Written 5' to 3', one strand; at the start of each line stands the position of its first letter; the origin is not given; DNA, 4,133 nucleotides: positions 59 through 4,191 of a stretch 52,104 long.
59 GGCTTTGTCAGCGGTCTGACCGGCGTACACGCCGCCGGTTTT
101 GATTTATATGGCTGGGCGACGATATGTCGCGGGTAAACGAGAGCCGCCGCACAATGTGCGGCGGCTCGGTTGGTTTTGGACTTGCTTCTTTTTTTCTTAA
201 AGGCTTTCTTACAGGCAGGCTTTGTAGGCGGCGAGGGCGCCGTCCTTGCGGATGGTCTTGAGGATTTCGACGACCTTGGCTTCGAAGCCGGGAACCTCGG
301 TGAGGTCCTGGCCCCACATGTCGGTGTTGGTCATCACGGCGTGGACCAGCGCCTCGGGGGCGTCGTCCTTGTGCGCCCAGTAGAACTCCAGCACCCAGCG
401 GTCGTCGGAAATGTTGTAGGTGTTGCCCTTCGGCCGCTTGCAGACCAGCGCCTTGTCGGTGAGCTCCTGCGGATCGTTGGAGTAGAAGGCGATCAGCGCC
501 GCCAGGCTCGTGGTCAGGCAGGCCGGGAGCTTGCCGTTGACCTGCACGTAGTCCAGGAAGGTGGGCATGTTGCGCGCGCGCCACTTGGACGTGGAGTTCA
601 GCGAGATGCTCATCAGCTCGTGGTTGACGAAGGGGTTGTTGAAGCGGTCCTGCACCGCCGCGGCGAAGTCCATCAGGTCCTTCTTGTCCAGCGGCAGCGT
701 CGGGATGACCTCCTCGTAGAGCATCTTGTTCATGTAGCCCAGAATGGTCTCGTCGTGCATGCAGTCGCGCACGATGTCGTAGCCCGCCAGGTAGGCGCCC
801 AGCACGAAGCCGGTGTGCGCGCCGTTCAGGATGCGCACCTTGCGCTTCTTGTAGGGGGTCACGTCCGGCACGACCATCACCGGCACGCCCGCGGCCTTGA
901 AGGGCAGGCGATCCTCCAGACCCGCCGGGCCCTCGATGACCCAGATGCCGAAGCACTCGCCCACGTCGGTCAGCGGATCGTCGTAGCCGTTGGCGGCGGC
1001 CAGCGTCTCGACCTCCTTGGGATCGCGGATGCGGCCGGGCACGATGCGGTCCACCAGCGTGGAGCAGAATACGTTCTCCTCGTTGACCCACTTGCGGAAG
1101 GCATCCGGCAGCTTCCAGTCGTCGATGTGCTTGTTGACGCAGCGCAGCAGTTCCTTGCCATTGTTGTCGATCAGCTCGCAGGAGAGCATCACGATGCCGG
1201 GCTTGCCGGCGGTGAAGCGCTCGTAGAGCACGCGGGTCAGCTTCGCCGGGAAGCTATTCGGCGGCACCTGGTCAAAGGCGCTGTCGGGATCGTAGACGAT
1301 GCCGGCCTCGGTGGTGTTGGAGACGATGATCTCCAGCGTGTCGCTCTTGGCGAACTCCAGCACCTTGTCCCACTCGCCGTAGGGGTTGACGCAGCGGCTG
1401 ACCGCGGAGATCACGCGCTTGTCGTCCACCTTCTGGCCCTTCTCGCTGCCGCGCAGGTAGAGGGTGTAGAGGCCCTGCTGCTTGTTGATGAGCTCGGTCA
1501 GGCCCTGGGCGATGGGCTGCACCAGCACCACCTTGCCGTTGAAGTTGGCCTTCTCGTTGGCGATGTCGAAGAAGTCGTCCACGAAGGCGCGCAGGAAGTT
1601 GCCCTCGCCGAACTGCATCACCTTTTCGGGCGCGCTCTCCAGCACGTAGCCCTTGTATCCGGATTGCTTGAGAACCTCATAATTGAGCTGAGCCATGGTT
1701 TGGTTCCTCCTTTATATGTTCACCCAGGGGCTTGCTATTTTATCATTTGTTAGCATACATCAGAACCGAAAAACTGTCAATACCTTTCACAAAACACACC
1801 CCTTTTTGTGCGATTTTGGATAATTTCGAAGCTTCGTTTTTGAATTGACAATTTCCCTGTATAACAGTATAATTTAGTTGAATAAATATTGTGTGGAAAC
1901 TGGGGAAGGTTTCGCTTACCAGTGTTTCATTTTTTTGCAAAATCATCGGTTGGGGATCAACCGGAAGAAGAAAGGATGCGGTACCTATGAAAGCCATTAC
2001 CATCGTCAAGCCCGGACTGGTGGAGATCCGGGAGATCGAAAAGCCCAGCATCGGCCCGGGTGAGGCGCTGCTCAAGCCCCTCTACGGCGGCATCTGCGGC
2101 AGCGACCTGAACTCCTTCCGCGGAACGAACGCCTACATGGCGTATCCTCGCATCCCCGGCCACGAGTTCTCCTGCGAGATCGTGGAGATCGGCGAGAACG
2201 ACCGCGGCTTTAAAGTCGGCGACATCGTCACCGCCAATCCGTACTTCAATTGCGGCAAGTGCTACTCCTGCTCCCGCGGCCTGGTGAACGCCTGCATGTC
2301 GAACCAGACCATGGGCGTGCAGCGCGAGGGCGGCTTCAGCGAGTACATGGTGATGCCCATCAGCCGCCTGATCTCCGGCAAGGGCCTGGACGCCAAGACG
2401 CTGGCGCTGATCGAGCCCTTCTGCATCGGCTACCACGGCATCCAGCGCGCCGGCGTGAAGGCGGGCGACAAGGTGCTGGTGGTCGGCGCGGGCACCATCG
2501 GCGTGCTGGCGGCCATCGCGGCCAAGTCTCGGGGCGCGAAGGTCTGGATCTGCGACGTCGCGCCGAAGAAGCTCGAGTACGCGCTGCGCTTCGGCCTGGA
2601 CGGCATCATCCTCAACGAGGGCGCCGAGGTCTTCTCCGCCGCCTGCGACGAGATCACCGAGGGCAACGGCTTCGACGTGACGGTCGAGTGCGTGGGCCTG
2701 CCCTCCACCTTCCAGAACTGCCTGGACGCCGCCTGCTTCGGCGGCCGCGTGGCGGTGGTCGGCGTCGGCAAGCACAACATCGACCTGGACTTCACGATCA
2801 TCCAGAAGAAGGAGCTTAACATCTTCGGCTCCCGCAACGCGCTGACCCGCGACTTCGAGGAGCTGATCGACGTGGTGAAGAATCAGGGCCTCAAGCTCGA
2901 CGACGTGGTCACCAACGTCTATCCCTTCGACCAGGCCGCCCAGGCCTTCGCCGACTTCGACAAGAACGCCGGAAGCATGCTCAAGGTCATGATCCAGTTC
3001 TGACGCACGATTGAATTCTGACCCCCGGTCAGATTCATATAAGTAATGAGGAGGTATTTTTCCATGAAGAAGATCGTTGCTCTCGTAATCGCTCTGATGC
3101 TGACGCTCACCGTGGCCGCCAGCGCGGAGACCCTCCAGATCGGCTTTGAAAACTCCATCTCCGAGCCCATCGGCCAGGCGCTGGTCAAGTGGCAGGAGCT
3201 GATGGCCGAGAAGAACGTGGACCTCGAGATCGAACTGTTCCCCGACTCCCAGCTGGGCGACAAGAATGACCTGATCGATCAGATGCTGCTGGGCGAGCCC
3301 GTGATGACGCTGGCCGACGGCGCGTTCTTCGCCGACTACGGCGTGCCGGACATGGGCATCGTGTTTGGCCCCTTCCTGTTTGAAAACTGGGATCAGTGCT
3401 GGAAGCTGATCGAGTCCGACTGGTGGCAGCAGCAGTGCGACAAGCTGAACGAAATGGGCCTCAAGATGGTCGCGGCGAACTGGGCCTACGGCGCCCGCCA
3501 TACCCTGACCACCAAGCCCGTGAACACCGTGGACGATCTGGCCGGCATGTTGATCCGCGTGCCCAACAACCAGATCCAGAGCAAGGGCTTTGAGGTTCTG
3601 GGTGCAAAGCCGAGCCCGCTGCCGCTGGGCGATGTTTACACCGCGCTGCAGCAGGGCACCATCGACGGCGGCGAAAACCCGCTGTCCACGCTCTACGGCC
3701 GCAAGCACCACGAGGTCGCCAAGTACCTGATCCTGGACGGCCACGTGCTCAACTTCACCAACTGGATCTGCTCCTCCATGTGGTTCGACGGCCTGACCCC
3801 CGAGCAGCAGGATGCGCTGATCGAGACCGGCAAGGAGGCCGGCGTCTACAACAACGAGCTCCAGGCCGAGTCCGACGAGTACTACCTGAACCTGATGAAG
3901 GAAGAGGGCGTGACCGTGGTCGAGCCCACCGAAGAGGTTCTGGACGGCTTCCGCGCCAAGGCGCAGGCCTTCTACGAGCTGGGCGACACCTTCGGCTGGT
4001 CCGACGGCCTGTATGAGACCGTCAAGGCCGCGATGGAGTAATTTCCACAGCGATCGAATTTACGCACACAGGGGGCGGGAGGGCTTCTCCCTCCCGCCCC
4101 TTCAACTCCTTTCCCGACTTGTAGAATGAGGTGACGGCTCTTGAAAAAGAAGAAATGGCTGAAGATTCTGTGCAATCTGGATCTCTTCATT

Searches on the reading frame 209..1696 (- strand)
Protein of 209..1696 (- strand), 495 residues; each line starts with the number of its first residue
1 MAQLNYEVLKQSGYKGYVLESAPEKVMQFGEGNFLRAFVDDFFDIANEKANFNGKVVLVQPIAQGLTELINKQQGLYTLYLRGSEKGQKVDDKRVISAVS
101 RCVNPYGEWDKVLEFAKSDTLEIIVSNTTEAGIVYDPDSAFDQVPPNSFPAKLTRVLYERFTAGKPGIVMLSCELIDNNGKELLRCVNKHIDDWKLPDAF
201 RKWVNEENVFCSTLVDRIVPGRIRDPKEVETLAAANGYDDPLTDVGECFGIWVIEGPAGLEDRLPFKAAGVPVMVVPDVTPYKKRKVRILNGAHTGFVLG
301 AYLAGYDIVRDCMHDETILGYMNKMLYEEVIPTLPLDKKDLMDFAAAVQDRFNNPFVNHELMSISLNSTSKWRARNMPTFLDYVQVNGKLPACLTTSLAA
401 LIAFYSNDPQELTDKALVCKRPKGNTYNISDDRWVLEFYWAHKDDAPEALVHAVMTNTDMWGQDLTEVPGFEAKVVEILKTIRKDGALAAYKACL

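Call 39: search_protein_families(library=pfam, proteins=[window:209-1696:-])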
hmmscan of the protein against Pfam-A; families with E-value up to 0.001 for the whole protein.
window:209-1696:- (495 aa): 2 families
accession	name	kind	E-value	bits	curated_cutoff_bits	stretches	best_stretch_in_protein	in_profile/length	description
PF08125.19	Mannitol_dh_C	-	8e-32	110.7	30.7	1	278-482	1-189/190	Mannitol dehydrogenase C-terminal domain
PF01232.29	Mannitol_dh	-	8.1e-29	101.5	27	1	25-262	2-193/199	Mannitol dehydrogenase Rossmann domain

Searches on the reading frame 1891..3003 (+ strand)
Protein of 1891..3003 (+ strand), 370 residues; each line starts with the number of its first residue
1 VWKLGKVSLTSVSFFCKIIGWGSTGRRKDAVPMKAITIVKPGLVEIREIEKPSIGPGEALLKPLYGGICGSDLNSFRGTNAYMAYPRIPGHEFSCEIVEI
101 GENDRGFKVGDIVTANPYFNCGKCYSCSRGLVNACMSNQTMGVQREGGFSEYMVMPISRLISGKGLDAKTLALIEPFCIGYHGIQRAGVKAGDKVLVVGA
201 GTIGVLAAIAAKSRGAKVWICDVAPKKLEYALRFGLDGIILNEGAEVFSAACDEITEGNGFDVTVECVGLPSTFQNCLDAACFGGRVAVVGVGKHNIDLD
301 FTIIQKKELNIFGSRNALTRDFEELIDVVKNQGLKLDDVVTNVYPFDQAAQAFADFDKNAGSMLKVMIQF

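Call 39: search_protein_families(library=pfam, proteins=[window:1891-3003:+])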
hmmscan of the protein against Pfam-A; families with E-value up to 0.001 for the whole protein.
window:1891-3003:+ (370 aa): 7 families
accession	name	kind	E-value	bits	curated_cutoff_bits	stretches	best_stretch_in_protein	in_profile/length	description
PF00107.32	ADH_zinc_N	-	1.3e-25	90.3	31.8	1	203-330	2-128/129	Zinc-binding dehydrogenase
PF08240.17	ADH_N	-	8.3e-25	87.5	23.5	1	55-161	1-100/104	Alcohol dehydrogenase GroES-like domain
PF16912.11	Glu_dehyd_C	-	3.1e-12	46.8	34.9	1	193-359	32-204/211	Glucose dehydrogenase C-terminus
PF13602.12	ADH_zinc_N_2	-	1.1e-09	39.7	27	1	245-358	11-125/134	Zinc-binding dehydrogenase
PF01262.27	AlaDh_PNT_C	-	1.9e-06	27.9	23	1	187-233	21-69/214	Alanine dehydrogenase/PNT, C-terminal domain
PF02737.24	3HCDH_N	-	0.00061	20.2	22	0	194-232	1-39/180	3-hydroxyacyl-CoA dehydrogenase, NAD binding domain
PF03486.20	HI0933_like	-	0.00079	19.4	50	0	194-226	2-34/244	HI0933-like protein Rossmann domain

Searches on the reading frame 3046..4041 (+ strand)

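Call 39: search_protein_families(library=pfam, proteins=[window:3046-4041:+])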
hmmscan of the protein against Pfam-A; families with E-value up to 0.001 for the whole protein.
window:3046-4041:+ (331 aa): 1 family
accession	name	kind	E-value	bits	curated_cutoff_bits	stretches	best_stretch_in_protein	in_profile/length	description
PF03480.18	DctP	-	8.4e-67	225.9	23.4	1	37-311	6-280/286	Bacterial extracellular solute-binding protein, family 7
